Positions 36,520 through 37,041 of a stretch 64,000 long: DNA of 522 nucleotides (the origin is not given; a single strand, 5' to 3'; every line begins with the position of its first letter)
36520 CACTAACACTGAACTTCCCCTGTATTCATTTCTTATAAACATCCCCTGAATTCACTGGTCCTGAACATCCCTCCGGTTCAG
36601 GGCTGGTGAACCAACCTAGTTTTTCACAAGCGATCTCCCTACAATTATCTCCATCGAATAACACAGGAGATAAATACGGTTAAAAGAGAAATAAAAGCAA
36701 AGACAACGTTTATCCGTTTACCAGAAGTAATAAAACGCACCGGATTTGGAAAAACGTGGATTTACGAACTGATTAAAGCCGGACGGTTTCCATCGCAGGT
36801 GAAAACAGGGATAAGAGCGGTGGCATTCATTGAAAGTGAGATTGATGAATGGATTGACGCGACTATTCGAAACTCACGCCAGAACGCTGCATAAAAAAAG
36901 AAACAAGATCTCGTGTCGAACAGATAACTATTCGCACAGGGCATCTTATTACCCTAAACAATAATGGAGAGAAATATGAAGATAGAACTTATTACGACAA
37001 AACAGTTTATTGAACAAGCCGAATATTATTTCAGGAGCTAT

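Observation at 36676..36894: AlpA-like regulator ORF without a canonical start codon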

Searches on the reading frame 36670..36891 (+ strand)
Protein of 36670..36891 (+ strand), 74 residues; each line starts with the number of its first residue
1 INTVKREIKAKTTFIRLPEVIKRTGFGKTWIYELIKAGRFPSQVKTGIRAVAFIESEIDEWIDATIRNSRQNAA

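Call 8: search_protein_families(library=pfam, proteins=[window:36676-36891:+], max_evalue=0.01)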
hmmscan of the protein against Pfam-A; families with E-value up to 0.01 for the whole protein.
window:36676-36891:+ (72 aa): 2 families
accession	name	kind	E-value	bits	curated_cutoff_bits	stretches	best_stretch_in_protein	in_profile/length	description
PF05930.18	Phage_AlpA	-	1e-17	64.2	21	1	12-60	3-51/51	Prophage CP4-57 regulatory protein (AlpA)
PF12728.13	HTH_17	-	3e-07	31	27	1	15-61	4-48/51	Helix-turn-helix domain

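Call 15: search_protein_families(library=ncbifam, proteins=[window:36676-36891:+], max_evalue=0.01)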
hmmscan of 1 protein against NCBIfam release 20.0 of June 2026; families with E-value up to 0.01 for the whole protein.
window:36676-36891:+ (72 aa): 1 family
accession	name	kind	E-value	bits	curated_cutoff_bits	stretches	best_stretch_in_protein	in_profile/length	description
TIGR01764.1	excise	domain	0.0011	19.3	28.8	1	17-61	6-48/49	excisionase family DNA-binding protein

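Call 16: search_protein_families(library=phrogs, proteins=[window:36676-36891:+], max_evalue=0.001)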
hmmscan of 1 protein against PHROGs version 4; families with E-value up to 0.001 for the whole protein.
window:36676-36891:+ (72 aa): 3 families
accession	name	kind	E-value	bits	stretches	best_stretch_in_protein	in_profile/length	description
phrog_66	-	integration and excision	4.2e-10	40.9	1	10-70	91-150/412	excisionase and transcriptional regulator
phrog_2790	-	integration and excision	1.3e-08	35.7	1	7-70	23-86/100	excisionase and transcriptional regulator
phrog_25262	-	unknown function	0.00053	20.9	1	10-61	32-82/106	-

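Call 25: find_homologous_proteins(query=window:36676-36891:+, max_evalue=0.00001)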
Query seq(72 aa) (72 aa): 94 proteins with E <= 0.00001 among 94 candidates.
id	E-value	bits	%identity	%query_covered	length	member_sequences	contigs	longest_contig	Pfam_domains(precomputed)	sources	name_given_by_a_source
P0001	8.8e-39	148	99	100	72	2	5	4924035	PF12728.14,PF05930.19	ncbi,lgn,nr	ncbi:AlpA family transcriptional regulator [Escherichia coli]|nr:AlpA family transcriptional regulat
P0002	4.8e-38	145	97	100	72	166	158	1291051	PF12728.14,PF05930.19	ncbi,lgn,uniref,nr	ncbi:AlpA family transcriptional regulator [Salmonella enterica]|uniref:helix-turn-helix transcripti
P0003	5.7e-38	145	97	100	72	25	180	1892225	PF12728.14,PF05930.19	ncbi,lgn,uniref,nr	ncbi:AlpA family transcriptional regulator [Salmonella enterica subsp. enterica serovar Putten]|unir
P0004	3.3e-33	130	93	100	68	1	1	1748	PF12728.14,PF05930.19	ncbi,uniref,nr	ncbi:AlpA family phage regulatory protein [Salmonella enterica subsp. enterica serovar Enteritidis]|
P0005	1.1e-26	109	79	94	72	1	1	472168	PF12728.14,PF05930.19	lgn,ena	-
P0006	1.2e-26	109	79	94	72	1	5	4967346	PF12728.14,PF05930.19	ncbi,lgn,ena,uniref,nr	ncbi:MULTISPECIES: helix-turn-helix transcriptional regulator [Enterobacterales]|uniref:AlpA family 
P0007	1.6e-26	109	78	94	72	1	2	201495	PF12728.14,PF05930.19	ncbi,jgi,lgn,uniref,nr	ncbi:AlpA family transcriptional regulator [Enterobacter sp.]|uniref:helix-turn-helix transcriptiona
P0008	1.8e-26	109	96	75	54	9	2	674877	PF12728.14,PF05930.19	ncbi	ncbi:helix-turn-helix transcriptional regulator [Escherichia coli]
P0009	1.9e-26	109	72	100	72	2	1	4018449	PF12728.14,PF05930.19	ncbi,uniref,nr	ncbi:AlpA family transcriptional regulator [Pantoea sp. MT58]|uniref:helix-turn-helix transcriptiona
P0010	3.2e-26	108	78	94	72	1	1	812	PF12728.14,PF05930.19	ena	-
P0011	3.2e-26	108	78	94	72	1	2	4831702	PF12728.14,PF05930.19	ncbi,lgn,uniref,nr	ncbi:helix-turn-helix transcriptional regulator [Dickeya zeae]|uniref:helix-turn-helix transcription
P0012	3.3e-26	108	78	94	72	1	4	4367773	PF12728.14,PF05930.19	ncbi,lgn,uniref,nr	ncbi:helix-turn-helix transcriptional regulator [Dickeya lacustris]|uniref:AlpA family transcription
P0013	3.3e-26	108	84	85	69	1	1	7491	PF12728.14,PF05930.19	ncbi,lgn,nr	ncbi:TPA: AlpA family transcriptional regulator [Salmonella enterica]|nr:AlpA family transcriptional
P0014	7.3e-26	107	81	86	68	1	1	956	PF12728.14,PF05930.19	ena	-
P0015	8.1e-26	107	75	96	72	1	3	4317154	PF12728.14,PF05930.19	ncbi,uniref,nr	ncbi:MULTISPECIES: helix-turn-helix transcriptional regulator [Pectobacteriaceae]|uniref:AlpA family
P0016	1.1e-25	106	78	94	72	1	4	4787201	PF12728.14,PF05930.19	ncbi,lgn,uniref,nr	ncbi:helix-turn-helix transcriptional regulator [Dickeya zeae]|uniref:helix-turn-helix transcription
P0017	2.3e-25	105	76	94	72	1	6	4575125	PF12728.14,PF05930.19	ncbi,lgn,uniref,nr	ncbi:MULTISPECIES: helix-turn-helix transcriptional regulator [Dickeya]|uniref:helix-turn-helix tran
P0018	2.7e-25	105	79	85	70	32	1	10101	PF12728.14,PF05930.19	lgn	-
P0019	3.1e-25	105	74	96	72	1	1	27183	PF12728.14,PF05930.19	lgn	-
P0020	2.0e-24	102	72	96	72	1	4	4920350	PF12728.14,PF05930.19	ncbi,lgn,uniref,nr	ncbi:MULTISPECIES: helix-turn-helix transcriptional regulator [Pectobacterium]|uniref:helix-turn-hel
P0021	3.1e-24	102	74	94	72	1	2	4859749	PF12728.14,PF05930.19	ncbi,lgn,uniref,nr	ncbi:helix-turn-helix transcriptional regulator [Yersinia intermedia]|uniref:helix-turn-helix transc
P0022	3.4e-24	102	82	79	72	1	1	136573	PF12728.14,PF05930.19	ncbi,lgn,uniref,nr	ncbi:AlpA family transcriptional regulator [Pectobacterium versatile]|uniref:helix-turn-helix transc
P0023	3.5e-24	101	72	96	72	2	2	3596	PF12728.14,PF05930.19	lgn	-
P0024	3.7e-24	101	72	96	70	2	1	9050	PF12728.14,PF05930.19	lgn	-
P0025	4.1e-24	101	72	96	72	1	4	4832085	PF12728.14,PF05930.19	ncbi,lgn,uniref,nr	ncbi:helix-turn-helix transcriptional regulator [Pectobacterium brasiliense]|uniref:helix-turn-helix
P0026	5.1e-24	101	67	96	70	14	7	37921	PF12728.14,PF05930.19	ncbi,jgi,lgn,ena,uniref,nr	ncbi:TPA: AlpA family transcriptional regulator [Salmonella enterica]|uniref:helix-turn-helix transc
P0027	7.9e-24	100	66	99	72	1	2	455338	PF12728.14,PF05930.19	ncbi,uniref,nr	ncbi:helix-turn-helix transcriptional regulator [Pectobacterium atrosepticum]|uniref:helix-turn-heli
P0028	8.0e-24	100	71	96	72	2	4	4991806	PF12728.14,PF05930.19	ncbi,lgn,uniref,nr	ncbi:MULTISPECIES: helix-turn-helix transcriptional regulator [Pectobacterium]|uniref:helix-turn-hel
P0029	1.2e-23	100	70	96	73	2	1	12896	PF12728.14,PF05930.19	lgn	-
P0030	1.5e-23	99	63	99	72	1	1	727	PF12728.14,PF05930.19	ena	-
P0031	1.5e-23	99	65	96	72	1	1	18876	PF12728.14,PF05930.19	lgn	-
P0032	2.4e-23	99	100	68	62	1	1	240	PF05930.19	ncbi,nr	ncbi:AlpA family phage regulatory protein [Salmonella enterica subsp. enterica serovar Enteritidis]|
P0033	2.5e-23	99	81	79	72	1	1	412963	PF12728.14,PF05930.19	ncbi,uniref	ncbi:helix-turn-helix transcriptional regulator [Pectobacterium versatile]|uniref:helix-turn-helix t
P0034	2.9e-23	99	72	94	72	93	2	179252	PF12728.14,PF05930.19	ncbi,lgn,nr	ncbi:DNA-binding protein [Pectobacterium carotovorum subsp. carotovorum]|nr:DNA-binding protein [Pec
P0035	3.2e-23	98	81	79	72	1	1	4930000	PF12728.14,PF05930.19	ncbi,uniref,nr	ncbi:helix-turn-helix transcriptional regulator [Pectobacterium aroidearum]|uniref:helix-turn-helix 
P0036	3.8e-23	98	71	96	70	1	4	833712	PF12728.14,PF05930.19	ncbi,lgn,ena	ncbi:TPA: helix-turn-helix transcriptional regulator [Serratia marcescens]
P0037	7.5e-23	97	66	99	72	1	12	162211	PF12728.14,PF05930.19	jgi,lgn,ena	-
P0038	8.0e-23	97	72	94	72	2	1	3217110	PF12728.14,PF05930.19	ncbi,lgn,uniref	ncbi:AlpA family transcriptional regulator [Pectobacterium aroidearum]|uniref:helix-turn-helix trans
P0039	8.2e-23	97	64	100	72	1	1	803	PF12728.14,PF05930.19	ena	-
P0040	9.0e-23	97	67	96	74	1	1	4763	PF12728.14,PF05930.19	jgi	jgi:prophage regulatory protein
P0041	9.7e-23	97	70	96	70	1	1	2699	PF12728.14,PF05930.19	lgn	-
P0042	1.1e-22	97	70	96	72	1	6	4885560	PF12728.14,PF05930.19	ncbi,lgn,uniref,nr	ncbi:AlpA family transcriptional regulator [Pectobacterium brasiliense]|uniref:helix-turn-helix tran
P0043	1.2e-22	97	77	83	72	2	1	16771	PF12728.14,PF05930.19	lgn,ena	-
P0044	1.3e-22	97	77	85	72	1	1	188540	PF12728.14,PF05930.19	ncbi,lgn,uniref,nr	ncbi:DNA-binding protein [Pectobacterium araliae]|uniref:helix-turn-helix transcriptional regulator 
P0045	1.5e-22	96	69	94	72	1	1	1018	PF12728.14,PF05930.19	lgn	-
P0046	1.5e-22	96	68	94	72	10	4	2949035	PF12728.14,PF05930.19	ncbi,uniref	ncbi:helix-turn-helix transcriptional regulator [Erwinia rhapontici]|uniref:helix-turn-helix transcr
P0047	1.6e-22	96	70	96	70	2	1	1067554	PF12728.14,PF05930.19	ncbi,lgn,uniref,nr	ncbi:AlpA family transcriptional regulator [Raoultella sp. BIGb0149]|uniref:helix-turn-helix transcr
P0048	1.9e-22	96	70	96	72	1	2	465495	PF12728.14,PF05930.19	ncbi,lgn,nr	ncbi:AlpA family transcriptional regulator [Salmonella enterica]|nr:AlpA family transcriptional regu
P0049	3.0e-22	95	69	94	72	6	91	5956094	PF12728.14,PF05930.19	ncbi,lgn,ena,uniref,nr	ncbi:helix-turn-helix transcriptional regulator [Enterobacter asburiae]|uniref:helix-turn-helix tran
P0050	4.8e-22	95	79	79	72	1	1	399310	PF12728.14,PF05930.19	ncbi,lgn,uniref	ncbi:helix-turn-helix transcriptional regulator [Enterobacter hormaechei]|uniref:helix-turn-helix tr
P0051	5.5e-22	95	62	96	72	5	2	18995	PF12728.14,PF05930.19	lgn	-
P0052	5.6e-22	95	68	94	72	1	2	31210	PF12728.14,PF05930.19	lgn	-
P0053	7.5e-22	94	63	99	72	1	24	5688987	PF12728.14,PF05930.19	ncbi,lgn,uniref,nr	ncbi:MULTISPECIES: AlpA family transcriptional regulator [Photorhabdus]|uniref:helix-turn-helix tran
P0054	8.0e-22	94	68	94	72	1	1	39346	PF12728.14,PF05930.19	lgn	-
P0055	1.0e-21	94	68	96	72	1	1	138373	PF12728.14,PF05930.19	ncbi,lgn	ncbi:AlpA family transcriptional regulator [Salmonella enterica]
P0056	1.2e-21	94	69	94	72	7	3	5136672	PF12728.14,PF05930.19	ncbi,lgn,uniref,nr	ncbi:AlpA family transcriptional regulator [Pectobacterium versatile]|uniref:helix-turn-helix transc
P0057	1.3e-21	93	68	94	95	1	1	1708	PF12728.14,PF05930.19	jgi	jgi:prophage regulatory protein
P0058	1.3e-21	93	62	96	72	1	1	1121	PF12728.14,PF05930.19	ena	-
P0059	2.1e-21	93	63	99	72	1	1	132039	PF12728.14,PF05930.19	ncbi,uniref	ncbi:helix-turn-helix transcriptional regulator [Photorhabdus viridis]|uniref:helix-turn-helix trans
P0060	2.1e-21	93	61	99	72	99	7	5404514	PF12728.14,PF05930.19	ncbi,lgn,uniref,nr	ncbi:TPA: AlpA family transcriptional regulator [Klebsiella pneumoniae]|uniref:helix-turn-helix tran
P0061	2.7e-21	92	67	96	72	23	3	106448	PF12728.14,PF05930.19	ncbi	ncbi:TPA: helix-turn-helix transcriptional regulator [Salmonella enterica]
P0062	3.0e-21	92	68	94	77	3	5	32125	PF12728.14,PF05930.19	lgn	-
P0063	4.5e-21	92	64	100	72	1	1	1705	PF12728.14,PF05930.19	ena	-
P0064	6.9e-21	91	64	96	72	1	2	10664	PF12728.14,PF05930.19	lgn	-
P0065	9.6e-21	91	62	96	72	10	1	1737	PF12728.14,PF05930.19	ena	-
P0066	9.7e-21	91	98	64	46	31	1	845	PF12728.14,PF05930.19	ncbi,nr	ncbi:AlpA family phage regulatory protein, partial [Salmonella enterica subsp. enterica serovar Corv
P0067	1.0e-20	91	63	97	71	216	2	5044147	PF12728.14,PF05930.19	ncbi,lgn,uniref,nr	ncbi:helix-turn-helix transcriptional regulator [Enterobacter roggenkampii]|uniref:helix-turn-helix 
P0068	1.2e-20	90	61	99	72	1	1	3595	PF05930.19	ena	-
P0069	2.3e-20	89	63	94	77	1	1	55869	PF12728.14,PF05930.19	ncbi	ncbi:TPA: helix-turn-helix transcriptional regulator [Klebsiella pneumoniae]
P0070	2.5e-20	89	68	86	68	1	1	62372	PF12728.14,PF05930.19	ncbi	-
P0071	7.5e-20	88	63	94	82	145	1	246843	PF12728.14,PF05930.19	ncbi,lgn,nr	ncbi:TPA: AlpA family transcriptional regulator [Klebsiella michiganensis]|nr:AlpA family transcript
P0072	8.1e-20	88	68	88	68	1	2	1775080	PF05930.19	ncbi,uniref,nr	ncbi:helix-turn-helix transcriptional regulator [Pectobacterium brasiliense]|uniref:helix-turn-helix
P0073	8.8e-20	88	69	86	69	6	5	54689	PF12728.14,PF05930.19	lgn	-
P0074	1.5e-19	87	61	99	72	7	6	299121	PF12728.14,PF05930.19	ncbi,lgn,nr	ncbi:AlpA family phage regulatory protein [Salmonella enterica subsp. enterica serovar Tafo]|nr:AlpA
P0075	1.6e-19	87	59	97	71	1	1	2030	PF12728.14,PF05930.19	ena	-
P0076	4.2e-19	85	61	96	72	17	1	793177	PF12728.14,PF05930.19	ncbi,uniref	ncbi:helix-turn-helix transcriptional regulator [Citrobacter freundii]|uniref:helix-turn-helix trans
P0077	5.2e-19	85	67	85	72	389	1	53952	PF05930.19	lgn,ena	-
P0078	6.0e-19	85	67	88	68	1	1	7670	PF05930.19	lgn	-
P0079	1.5e-18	84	70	89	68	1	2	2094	PF12728.14,PF05930.19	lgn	-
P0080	1.6e-18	84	70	78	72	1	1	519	PF12728.14,PF05930.19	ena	-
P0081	1.8e-18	83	70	89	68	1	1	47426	PF12728.14,PF05930.19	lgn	-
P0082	2.2e-18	83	61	99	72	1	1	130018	PF12728.14,PF05930.19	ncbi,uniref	ncbi:helix-turn-helix transcriptional regulator [Klebsiella quasivariicola]|uniref:helix-turn-helix 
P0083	5.6e-18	82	70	74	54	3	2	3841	PF12728.14,PF05930.19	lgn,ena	-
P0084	1.0e-17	81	66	85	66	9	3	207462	PF12728.14,PF05930.19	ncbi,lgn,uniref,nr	ncbi:helix-turn-helix transcriptional regulator [Yersinia vastinensis]|uniref:helix-turn-helix trans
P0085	2.6e-17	80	61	86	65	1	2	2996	PF12728.14,PF05930.19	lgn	-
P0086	3.1e-17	80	58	92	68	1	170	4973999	PF12728.14,PF05930.19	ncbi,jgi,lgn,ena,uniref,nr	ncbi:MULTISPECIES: helix-turn-helix transcriptional regulator [Hafnia]|uniref:Predicted transcriptio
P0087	3.1e-17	80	58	92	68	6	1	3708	PF12728.14,PF05930.19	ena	-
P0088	6.1e-17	79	70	74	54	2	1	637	PF12728.14,PF05930.19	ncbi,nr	ncbi:TPA: AlpA family phage regulatory protein, partial [Salmonella enterica]|nr:AlpA family phage r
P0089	8.6e-17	78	72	75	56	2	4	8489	PF05930.19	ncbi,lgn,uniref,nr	ncbi:helix-turn-helix transcriptional regulator [Erwinia amylovora]|uniref:helix-turn-helix transcri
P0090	8.0e-16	75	72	75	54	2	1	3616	PF05930.19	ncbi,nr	ncbi:AlpA family phage regulatory protein, partial [Salmonella enterica subsp. arizonae]|nr:AlpA fam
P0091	5.4e-14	69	63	78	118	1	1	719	PF05930.19,PF07506.18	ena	-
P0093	3.2e-12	64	67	64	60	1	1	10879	PF05930.19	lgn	-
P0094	1.0e-10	59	74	54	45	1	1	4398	PF05930.19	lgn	-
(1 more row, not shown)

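Call 35: list_cluster_members(proteins=[window:36670-36891:+, window:36676-36891:+, P0008])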
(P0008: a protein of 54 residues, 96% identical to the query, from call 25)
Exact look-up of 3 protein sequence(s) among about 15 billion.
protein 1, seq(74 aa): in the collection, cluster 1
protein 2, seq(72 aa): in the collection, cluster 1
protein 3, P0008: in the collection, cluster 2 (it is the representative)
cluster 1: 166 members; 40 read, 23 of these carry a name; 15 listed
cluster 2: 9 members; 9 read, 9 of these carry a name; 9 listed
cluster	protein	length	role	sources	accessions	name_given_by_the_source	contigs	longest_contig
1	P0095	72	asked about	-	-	TPA: AlpA family transcriptional regulator [Escherichia coli] | AlpA family transcriptional regulator n=1 Tax=Escherichia coli TaxID=562 ... | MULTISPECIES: AlpA family transcriptional regulator [Escherichia]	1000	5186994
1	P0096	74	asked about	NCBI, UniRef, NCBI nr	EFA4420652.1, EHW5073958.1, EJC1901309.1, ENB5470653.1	helix-turn-helix transcriptional regulator [Escherichia coli] | AlpA family transcriptional regulator n=1 Tax=Escherichia coli TaxID=562 ... | AlpA family transcriptional regulator [Escherichia coli]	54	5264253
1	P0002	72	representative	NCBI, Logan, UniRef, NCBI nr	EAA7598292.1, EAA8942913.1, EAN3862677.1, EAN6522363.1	AlpA family transcriptional regulator [Salmonella enterica] | helix-turn-helix transcriptional regulator n=1 Tax=Salmonella enterica TaxID=28901 ...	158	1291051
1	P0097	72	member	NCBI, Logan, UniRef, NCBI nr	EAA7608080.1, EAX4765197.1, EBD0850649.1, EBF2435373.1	AlpA family transcriptional regulator [Salmonella enterica] | AlpA family transcriptional regulator n=1 Tax=Salmonella enterica subsp. enterica serovar ...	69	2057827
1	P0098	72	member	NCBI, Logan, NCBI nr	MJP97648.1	AlpA family transcriptional regulator [Salmonella enterica subsp. enterica] | AlpA family transcriptional regulator [Salmonella enterica subsp. enterica serovar ...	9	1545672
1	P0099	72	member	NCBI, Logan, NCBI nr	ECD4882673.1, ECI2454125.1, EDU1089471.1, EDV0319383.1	helix-turn-helix transcriptional regulator [Salmonella enterica] | AlpA family transcriptional regulator [Salmonella enterica subsp. enterica serovar ...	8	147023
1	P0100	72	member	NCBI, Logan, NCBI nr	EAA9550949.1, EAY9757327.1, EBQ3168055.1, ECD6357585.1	AlpA family transcriptional regulator [Salmonella enterica subsp. enterica]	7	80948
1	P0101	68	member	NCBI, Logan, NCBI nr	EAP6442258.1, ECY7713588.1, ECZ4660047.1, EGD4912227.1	AlpA family transcriptional regulator, partial [Salmonella enterica subsp. enterica ... | AlpA family transcriptional regulator [Salmonella enterica]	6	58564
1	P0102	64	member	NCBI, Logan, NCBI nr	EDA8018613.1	AlpA family transcriptional regulator [Salmonella enterica subsp. enterica serovar Derby]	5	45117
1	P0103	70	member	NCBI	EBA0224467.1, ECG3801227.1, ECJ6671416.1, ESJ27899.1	AlpA family transcriptional regulator, partial [Salmonella enterica subsp. enterica]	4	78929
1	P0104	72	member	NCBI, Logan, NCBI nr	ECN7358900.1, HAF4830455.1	TPA: AlpA family transcriptional regulator [Salmonella enterica] | AlpA family transcriptional regulator [Salmonella enterica subsp. enterica serovar ...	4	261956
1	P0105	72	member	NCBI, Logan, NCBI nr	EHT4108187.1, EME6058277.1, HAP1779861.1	AlpA family transcriptional regulator [Escherichia coli]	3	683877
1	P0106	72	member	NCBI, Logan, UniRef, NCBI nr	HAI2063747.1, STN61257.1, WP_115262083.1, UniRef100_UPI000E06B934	putative phage DNA binding protein [Escherichia coli] | helix-turn-helix transcriptional regulator n=1 Tax=Escherichia coli TaxID=562 ... | AlpA family transcriptional regulator [Escherichia coli]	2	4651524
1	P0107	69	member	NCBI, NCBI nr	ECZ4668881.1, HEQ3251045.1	AlpA family transcriptional regulator, partial [Salmonella enterica] | AlpA family transcriptional regulator [Salmonella enterica]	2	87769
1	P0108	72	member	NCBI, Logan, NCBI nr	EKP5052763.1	AlpA family transcriptional regulator [Salmonella enterica]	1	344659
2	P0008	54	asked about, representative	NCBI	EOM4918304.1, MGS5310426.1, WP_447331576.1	helix-turn-helix transcriptional regulator [Escherichia coli]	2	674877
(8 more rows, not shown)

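Call 36: find_encoding_contigs(protein=P0002, flank=4000, max_places=3)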
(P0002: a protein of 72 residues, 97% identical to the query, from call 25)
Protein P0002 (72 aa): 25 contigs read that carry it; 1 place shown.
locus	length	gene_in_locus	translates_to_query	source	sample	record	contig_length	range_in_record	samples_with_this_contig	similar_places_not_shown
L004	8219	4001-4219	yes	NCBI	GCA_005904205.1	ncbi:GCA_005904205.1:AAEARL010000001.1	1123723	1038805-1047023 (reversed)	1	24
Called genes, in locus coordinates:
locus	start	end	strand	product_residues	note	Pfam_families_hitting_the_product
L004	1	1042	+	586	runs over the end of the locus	PF00142:Fer4_NifH (faint), PF00448:SRP54 (faint), PF01656:CbiA, PF02374:ArsA_ATPase, PF13614:AAA_31, PF13481:AAA_25 (weak), PF01656:CbiA, PF02374:ArsA_ATPase, +10 more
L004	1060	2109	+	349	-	PF01758:SBF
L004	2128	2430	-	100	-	PF13356:Arm-DNA-bind_3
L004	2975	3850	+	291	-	PF19924:DUF6387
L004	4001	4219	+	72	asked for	PF05930:Phage_AlpA, PF12728:HTH_17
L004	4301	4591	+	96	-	-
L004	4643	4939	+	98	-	-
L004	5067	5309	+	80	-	PF22470:Histone_HNS_N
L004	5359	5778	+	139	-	-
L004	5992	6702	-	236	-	PF16289:PIN_12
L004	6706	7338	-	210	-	-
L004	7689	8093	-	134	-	PF22470:Histone_HNS_N, PF00816:Histone_HNS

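Call 37: find_encoding_contigs(protein=P0096, flank=1500, max_places=10)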
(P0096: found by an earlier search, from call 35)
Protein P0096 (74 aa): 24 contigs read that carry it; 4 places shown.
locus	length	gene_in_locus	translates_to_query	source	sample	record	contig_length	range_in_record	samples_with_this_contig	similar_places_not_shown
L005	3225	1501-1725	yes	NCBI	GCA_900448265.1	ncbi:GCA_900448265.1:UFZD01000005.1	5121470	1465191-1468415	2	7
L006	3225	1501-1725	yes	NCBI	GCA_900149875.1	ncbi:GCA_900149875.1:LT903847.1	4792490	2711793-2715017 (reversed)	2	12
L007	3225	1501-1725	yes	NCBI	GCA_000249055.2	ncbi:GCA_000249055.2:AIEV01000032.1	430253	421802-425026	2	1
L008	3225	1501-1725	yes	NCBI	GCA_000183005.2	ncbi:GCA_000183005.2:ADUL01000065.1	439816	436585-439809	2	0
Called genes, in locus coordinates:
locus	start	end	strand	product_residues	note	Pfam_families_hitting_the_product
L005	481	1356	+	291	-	PF19924:DUF6387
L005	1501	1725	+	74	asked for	PF05930:Phage_AlpA, PF12728:HTH_17 (weak)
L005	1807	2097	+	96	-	-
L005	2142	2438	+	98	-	-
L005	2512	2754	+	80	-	PF22470:Histone_HNS_N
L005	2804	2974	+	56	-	-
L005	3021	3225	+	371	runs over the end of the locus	PF01527:HTH_Tnp_1, PF13276:HTH_21, PF00665:rve, PF13683:rve_3 (weak), PF13333:rve_2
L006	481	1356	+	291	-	PF19924:DUF6387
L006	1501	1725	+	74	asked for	PF05930:Phage_AlpA, PF12728:HTH_17 (weak)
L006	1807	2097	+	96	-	-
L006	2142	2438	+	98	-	-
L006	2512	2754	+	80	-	PF22470:Histone_HNS_N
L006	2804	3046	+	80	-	-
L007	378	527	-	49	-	-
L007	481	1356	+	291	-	PF19924:DUF6387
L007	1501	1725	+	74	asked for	PF05930:Phage_AlpA, PF12728:HTH_17 (weak)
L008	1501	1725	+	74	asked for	PF05930:Phage_AlpA, PF12728:HTH_17 (weak)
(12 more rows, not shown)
